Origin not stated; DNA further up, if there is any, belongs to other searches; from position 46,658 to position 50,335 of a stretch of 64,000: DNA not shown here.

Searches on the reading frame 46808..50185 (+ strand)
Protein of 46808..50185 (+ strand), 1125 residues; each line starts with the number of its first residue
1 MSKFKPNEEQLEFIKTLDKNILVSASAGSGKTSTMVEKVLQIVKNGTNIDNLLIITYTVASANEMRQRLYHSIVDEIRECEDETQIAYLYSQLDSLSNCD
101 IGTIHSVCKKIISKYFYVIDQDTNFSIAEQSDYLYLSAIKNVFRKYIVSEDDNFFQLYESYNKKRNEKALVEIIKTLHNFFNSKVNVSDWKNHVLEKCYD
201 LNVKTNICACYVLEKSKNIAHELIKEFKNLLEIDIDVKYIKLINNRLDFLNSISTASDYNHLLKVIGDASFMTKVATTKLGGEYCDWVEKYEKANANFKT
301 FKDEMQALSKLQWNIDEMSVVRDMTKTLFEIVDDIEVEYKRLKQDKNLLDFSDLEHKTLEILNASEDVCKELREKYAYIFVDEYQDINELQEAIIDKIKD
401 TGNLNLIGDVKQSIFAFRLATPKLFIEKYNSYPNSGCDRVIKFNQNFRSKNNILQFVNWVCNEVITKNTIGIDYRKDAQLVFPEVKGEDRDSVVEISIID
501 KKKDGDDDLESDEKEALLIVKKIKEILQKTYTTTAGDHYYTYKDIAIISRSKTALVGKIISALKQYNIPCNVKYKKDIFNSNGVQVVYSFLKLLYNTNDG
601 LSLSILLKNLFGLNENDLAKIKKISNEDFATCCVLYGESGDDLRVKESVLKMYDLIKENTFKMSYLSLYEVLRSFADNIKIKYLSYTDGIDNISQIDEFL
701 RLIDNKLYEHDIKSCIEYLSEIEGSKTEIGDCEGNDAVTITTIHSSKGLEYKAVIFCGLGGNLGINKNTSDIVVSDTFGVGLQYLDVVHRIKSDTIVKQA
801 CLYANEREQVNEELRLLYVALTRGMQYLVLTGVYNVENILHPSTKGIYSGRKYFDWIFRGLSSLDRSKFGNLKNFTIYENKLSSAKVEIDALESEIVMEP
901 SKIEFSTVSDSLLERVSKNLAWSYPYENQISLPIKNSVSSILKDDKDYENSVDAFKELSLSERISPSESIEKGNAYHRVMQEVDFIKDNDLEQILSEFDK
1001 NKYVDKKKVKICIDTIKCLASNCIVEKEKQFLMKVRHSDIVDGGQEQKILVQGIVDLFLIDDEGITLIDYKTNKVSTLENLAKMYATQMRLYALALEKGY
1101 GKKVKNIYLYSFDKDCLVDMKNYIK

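Call 77: search_protein_families(library=pfam, proteins=[window:46808-50185:+], max_evalue=0.001)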
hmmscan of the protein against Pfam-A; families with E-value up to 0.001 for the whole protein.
window:46808-50185:+ (1125 aa): 5 families
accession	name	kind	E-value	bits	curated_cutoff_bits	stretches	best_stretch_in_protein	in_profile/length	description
PF00580.27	UvrD-helicase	-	1e-51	176.7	23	1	7-432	2-270/271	UvrD/REP helicase N-terminal domain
PF13361.12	UvrD_C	-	1.4e-29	104.1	25.6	1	441-831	1-346/350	UvrD-like helicase C-terminal domain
PF13245.12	AAA_19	-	2e-16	60.8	25.1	1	17-417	10-133/134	AAA domain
PF12705.13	PDDEXK_1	-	1.2e-09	38.9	22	1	966-1106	28-184/247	PD-(D/E)XK nuclease superfamily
PF13538.12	UvrD_C_2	-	1.5e-07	31.6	27.4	0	738-756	2-20/52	UvrD-like helicase C-terminal domain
